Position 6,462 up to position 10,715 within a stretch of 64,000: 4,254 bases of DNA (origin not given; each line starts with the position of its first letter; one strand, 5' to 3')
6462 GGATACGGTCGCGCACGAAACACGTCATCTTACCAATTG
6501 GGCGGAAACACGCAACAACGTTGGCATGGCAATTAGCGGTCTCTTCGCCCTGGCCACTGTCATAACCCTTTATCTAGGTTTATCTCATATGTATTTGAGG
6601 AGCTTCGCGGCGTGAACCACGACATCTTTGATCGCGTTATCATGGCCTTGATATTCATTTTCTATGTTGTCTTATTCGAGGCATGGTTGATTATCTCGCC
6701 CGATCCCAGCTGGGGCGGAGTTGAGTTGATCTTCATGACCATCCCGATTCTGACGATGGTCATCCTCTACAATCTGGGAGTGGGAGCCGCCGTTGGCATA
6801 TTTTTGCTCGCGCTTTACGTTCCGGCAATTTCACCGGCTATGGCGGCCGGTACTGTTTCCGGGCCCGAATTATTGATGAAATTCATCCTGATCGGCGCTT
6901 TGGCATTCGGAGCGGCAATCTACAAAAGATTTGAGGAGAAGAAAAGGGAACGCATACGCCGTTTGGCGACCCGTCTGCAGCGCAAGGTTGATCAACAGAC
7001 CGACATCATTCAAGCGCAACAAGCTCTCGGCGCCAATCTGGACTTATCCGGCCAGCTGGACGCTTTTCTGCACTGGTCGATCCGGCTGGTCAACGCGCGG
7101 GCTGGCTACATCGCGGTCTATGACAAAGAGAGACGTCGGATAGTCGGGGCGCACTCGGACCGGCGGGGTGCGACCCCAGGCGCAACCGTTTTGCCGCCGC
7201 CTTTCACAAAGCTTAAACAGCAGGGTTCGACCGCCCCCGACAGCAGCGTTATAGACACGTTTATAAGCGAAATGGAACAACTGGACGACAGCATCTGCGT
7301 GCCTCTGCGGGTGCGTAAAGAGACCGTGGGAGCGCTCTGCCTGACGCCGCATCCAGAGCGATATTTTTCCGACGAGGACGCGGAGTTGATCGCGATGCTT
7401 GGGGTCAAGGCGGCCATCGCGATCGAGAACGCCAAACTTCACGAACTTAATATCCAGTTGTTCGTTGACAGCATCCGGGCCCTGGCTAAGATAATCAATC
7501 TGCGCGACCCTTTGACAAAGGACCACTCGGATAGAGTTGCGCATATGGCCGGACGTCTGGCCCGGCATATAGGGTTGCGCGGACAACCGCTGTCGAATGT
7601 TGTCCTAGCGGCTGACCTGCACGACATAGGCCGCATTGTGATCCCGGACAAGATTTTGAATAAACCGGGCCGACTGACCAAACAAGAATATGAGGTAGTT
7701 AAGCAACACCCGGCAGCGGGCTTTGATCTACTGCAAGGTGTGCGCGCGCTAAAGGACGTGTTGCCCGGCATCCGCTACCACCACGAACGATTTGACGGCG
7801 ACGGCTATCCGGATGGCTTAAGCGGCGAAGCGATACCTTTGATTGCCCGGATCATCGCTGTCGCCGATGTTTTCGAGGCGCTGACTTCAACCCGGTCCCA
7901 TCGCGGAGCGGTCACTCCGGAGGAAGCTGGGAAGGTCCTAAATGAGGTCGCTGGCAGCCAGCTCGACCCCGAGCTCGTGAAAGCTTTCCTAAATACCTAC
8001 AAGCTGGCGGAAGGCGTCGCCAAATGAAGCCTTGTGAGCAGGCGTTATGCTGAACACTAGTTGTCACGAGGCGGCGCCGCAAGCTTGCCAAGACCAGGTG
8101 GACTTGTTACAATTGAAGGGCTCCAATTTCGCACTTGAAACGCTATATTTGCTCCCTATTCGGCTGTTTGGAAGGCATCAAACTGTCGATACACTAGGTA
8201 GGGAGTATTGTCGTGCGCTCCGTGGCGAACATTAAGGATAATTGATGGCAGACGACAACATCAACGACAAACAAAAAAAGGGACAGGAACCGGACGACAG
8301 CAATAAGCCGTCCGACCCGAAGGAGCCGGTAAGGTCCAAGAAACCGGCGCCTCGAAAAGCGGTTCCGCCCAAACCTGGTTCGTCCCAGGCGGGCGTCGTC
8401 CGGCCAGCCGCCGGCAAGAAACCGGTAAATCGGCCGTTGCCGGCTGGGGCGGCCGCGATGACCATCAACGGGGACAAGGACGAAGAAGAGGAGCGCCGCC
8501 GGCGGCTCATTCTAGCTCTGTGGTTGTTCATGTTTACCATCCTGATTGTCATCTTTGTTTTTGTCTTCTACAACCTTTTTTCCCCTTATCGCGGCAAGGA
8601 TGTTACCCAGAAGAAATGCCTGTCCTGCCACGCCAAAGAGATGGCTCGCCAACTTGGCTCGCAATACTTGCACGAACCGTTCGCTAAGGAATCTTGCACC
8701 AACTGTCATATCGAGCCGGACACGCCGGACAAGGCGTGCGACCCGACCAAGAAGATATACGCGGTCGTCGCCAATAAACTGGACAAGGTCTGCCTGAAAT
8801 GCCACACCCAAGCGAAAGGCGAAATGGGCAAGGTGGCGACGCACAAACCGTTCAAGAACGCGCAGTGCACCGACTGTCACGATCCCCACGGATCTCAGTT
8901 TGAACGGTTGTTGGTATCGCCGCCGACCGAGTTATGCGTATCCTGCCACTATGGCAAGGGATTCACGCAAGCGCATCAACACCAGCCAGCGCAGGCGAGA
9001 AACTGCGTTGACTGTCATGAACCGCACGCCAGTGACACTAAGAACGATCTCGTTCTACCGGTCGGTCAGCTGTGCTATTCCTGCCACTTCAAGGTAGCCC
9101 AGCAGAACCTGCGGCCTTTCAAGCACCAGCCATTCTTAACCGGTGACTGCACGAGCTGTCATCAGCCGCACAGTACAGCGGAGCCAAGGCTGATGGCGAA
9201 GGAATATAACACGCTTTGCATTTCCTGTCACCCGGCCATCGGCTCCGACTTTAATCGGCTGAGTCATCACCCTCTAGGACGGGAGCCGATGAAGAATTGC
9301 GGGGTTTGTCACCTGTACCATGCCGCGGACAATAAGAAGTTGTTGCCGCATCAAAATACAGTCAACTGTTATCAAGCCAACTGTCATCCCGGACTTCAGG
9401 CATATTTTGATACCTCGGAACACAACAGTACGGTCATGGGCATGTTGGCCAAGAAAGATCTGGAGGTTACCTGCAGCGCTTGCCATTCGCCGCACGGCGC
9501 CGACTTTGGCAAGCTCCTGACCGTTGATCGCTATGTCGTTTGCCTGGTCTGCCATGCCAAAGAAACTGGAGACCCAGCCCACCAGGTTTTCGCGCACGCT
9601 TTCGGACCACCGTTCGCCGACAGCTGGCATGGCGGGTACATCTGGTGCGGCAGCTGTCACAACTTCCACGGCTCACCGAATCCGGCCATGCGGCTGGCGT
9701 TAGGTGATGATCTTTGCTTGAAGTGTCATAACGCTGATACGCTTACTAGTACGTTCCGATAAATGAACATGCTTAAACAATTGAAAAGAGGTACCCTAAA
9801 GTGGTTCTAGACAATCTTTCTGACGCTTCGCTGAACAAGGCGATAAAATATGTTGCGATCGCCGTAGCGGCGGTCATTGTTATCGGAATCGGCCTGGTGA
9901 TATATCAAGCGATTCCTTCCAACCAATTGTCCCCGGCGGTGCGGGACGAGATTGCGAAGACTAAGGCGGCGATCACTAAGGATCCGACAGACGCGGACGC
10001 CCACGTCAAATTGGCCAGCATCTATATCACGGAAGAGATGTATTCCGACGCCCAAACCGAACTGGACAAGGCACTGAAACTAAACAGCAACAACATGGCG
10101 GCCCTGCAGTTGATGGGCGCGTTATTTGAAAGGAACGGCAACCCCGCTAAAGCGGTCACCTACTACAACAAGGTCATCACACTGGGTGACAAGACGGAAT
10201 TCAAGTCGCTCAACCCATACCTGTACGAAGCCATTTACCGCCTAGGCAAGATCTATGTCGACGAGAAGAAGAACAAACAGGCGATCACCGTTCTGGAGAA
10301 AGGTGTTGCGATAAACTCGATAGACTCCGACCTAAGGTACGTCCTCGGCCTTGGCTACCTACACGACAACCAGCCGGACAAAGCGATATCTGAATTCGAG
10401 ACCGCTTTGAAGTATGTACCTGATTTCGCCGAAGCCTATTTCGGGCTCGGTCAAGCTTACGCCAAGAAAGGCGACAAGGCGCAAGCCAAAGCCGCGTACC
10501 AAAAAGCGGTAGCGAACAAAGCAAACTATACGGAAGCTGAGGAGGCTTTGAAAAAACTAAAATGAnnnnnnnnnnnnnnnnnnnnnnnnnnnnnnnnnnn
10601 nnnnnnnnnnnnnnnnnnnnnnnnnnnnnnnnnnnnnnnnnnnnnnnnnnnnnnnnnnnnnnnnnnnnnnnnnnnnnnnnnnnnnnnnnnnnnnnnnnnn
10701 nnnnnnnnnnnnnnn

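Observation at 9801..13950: Gene order TPR, NHL beta-propeller, two omcS-like genes (then the giant gene) mirrors the Geobacter omcS neighbourhood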

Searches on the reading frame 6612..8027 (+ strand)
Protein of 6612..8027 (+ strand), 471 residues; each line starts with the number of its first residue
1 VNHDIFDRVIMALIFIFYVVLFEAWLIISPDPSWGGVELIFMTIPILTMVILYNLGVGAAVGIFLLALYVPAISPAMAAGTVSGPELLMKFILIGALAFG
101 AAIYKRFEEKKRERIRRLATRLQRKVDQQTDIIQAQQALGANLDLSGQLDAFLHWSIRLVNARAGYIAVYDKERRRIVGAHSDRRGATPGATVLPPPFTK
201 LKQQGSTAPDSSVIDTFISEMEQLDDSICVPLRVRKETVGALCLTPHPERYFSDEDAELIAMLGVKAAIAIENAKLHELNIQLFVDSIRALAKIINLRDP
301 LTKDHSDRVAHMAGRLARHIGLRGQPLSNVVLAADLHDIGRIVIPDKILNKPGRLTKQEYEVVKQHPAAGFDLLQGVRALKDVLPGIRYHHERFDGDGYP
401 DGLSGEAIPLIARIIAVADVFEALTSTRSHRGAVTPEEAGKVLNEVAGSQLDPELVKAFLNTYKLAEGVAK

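Call 4: search_protein_families(library=pfam, proteins=[window:6612-8027:+], max_evalue=0.01)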
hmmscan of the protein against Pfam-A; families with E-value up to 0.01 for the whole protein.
window:6612-8027:+ (471 aa): 6 families
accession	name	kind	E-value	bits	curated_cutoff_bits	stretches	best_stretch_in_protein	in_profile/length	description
PF13487.12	HD_5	-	1e-40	139.7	27.2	1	290-455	2-170/170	HD domain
PF01966.28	HD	-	1.9e-19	70.5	22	1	304-423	3-115/116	HD domain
PF13185.12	GAF_2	-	8.5e-10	39.4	28.6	1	147-272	6-136/136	GAF domain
PF13492.12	GAF_3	-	1.9e-09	38.5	27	1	150-273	7-129/129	GAF domain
PF01590.32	GAF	-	5.1e-06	27.5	22.4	1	220-271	83-133/133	GAF domain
PF08668.18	HDOD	-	0.0045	16.9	22.9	1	304-357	97-148/196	HDOD domain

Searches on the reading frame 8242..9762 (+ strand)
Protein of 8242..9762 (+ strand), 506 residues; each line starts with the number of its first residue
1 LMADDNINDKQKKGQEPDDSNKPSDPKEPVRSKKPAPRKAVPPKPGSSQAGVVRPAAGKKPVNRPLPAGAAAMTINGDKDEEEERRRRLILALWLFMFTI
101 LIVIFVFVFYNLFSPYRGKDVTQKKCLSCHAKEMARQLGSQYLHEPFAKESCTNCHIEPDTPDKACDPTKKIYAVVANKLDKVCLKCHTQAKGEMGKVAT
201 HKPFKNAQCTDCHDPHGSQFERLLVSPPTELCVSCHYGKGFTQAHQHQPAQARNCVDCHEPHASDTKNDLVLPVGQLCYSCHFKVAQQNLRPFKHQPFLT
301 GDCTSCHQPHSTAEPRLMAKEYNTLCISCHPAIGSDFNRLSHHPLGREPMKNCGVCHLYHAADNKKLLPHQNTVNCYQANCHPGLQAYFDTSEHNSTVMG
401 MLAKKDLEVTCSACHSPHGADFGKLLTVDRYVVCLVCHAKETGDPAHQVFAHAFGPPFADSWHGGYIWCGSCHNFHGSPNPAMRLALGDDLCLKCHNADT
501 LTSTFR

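Call 4: search_protein_families(library=pfam, proteins=[window:8242-9762:+], max_evalue=0.01)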
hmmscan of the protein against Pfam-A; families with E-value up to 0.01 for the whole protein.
window:8242-9762:+ (506 aa): 5 families
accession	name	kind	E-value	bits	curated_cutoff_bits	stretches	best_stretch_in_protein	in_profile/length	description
PF09699.15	Paired_CXXCH_1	-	7.1e-63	208.5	20.6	6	201-238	1-38/41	Doubled CXXCH motif (Paired_CXXCH_1)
PF14522.11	Cytochrome_C7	-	2.4e-14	53.4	24.8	1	180-236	12-66/67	Cytochrome c7 and related cytochrome c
PF14537.11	Cytochrom_c3_2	-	2.4e-13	50.8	25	2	405-497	3-79/79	Cytochrome c3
PF02085.21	Cytochrom_CIII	-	4.2e-07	30.7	22.9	0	407-496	29-101/101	Class III cytochrome C family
PF22678.1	Cytochrom_c_NrfB-like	-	0.0029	18.5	27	0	152-235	1-89/89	Cytochrome c-type protein NrfB-like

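Call 71: search_protein_families(library=ncbifam, proteins=[window:8242-9762:+], max_evalue=0.01)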
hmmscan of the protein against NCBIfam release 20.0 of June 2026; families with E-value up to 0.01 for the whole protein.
window:8242-9762:+ (506 aa): 4 families
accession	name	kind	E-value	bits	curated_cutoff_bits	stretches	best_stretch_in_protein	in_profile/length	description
TIGR01905.1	paired_CXXCH_1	subfamily_domain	3.5e-59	196.5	25.2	5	201-237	1-37/41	doubled CXXCH domain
TIGR03508.1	decahem_SO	subfamily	3.6e-43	147.9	192.2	3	122-291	69-228/258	DmsE family decaheme c-type cytochrome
NF041028.1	decahem_GSU2203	exception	6.1e-38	130.8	325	3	121-313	34-235/317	GSU2203 family decaheme c-type cytochrome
NF045722.1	c3_cytochr_TmcA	equivalog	1.4e-08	34.7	114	1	232-286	60-114/125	acidic tetraheme cytochrome c3 TmcA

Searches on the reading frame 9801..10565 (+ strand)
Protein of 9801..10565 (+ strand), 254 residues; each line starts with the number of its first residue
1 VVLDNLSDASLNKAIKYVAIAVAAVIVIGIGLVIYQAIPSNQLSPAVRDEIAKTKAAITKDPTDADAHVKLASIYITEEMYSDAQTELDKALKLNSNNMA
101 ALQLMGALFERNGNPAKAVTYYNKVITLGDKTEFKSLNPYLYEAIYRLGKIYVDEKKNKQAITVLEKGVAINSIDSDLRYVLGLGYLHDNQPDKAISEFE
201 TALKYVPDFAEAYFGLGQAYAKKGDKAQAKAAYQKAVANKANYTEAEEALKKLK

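Call 4: search_protein_families(library=pfam, proteins=[window:9801-10565:+], max_evalue=0.01)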
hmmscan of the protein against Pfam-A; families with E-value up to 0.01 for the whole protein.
window:9801-10565:+ (254 aa): 26 families (the best 25 are shown)
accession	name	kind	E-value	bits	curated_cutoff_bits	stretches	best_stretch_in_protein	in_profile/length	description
PF07719.23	TPR_2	-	1e-25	88.1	27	3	210-238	1-29/34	Tetratricopeptide repeat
PF13181.12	TPR_8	-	1.7e-22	78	25.7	3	210-240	1-31/34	Tetratricopeptide repeat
PF14559.12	TPR_19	-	1e-19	71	25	3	187-252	2-67/68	Tetratricopeptide repeat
PF13431.12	TPR_17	-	1e-19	69.5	24.4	2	199-230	2-33/34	Tetratricopeptide repeat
PF00515.34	TPR_1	-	1.5e-19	69.3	27.8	2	210-238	1-29/34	Tetratricopeptide repeat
PF13432.12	TPR_16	-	5.3e-19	68.8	32.7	2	180-242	1-63/65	Tetratricopeptide repeat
PF13414.12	TPR_11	-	1.8e-18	66.3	26.8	1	191-224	9-42/42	TPR repeat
PF13428.12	TPR_14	-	4.7e-17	61.2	23.5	0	66-107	2-43/44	Tetratricopeptide repeat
PF13174.12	TPR_6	-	1.5e-14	54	26.3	1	211-238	1-28/33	Tetratricopeptide repeat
PF13424.12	TPR_12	-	7.6e-14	52.1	30.1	3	182-239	9-74/77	Tetratricopeptide repeat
PF13176.12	TPR_7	-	2.7e-10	39.9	27.9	0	101-128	1-28/36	Tetratricopeptide repeat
PF25063.1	ARM_TT21_C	-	1.2e-09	38.8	35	1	54-164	84-186/209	Tetratricopeptide repeat protein 21 C-terminal ARM domain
PF14561.12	TPR_20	-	1.5e-08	35.2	25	1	49-120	6-79/90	Tetratricopeptide repeat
PF23914.1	TPR_CcmH_CycH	-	2e-08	34.7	42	1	56-128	75-150/158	Cytochrome c-type biogenesis protein H TPR domain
PF12895.13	ANAPC3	-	1.8e-06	28.5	27.2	0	120-200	10-80/82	Anaphase-promoting complex, cyclosome, subunit 3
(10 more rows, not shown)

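Call 71: search_protein_families(library=ncbifam, proteins=[window:9801-10565:+], max_evalue=0.01)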
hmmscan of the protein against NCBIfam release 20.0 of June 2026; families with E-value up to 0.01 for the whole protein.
window:9801-10565:+ (254 aa): 32 families (the best 25 are shown)
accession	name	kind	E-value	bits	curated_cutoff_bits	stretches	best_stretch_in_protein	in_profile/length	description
NF040959.1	MamA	equivalog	8.7e-23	80.8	200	2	137-236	100-199/204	magnetosome protein MamA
TIGR02917.1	PEP_TPR_lipo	equivalog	3.2e-22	78.3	312.2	1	52-246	452-637/899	XrtA/PEP-CTERM system TPR-repeat protein PrsT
TIGR02521.1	type_IV_pilW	equivalog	2.6e-20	73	154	2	177-244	32-99/234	type IV pilus biogenesis/stability protein PilW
TIGR00540.1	TPR_hemY_coli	hypoth_equivalog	2.6e-18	66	142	2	48-124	309-384/385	heme biosynthesis-associated TPR protein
NF052312.1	T9SS_PorW_SprE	equivalog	4.2e-14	52.1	250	2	142-244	141-250/716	type IX secretion system periplasmic lipoprotein PorW/SprE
NF008757.0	PRK11788.1-5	equivalog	2.5e-12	46.6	363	2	62-167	177-274/388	lipopolysaccharide assembly protein LapB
NF052415.1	T3SS_chap_SctY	equivalog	5.1e-12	46.2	70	1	143-238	7-105/106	type III secretion apparatus assembly chaperone SctY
NF047371.1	FlcA_CTERM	equivalog_domain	3e-11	42.5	300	1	56-239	338-536/646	periplasmic flagellar collar protein FlcA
TIGR02795.1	tol_pal_ybgF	equivalog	5.3e-11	43.2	90.1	1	179-251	42-117/119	tol-pal system protein YbgF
NF008520.0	PRK11447.1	equivalog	6.3e-11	40.8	858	3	183-245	276-338/1157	cellulose synthase complex outer membrane protein BcsC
NF008756.0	PRK11788.1-4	equivalog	2.7e-10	39.8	474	2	179-250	38-108/389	lipopolysaccharide assembly protein LapB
NF033758.1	gliding_GltE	equivalog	3.6e-10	39.4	225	2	60-128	285-354/411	adventurous gliding motility TPR repeat lipoprotein GltE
NF008755.0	PRK11788.1-3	equivalog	4.9e-10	39.3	430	1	179-238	39-98/388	lipopolysaccharide assembly protein LapB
NF033762.1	social_mot_Tgl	equivalog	4.7e-09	35.9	225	1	42-245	42-238/252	social motility TPR repeat lipoprotein Tgl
TIGR02552.1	LcrH_SycD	equivalog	2.6e-08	33.7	104.8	1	136-247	12-123/136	SycD/LcrH family type III secretion system chaperone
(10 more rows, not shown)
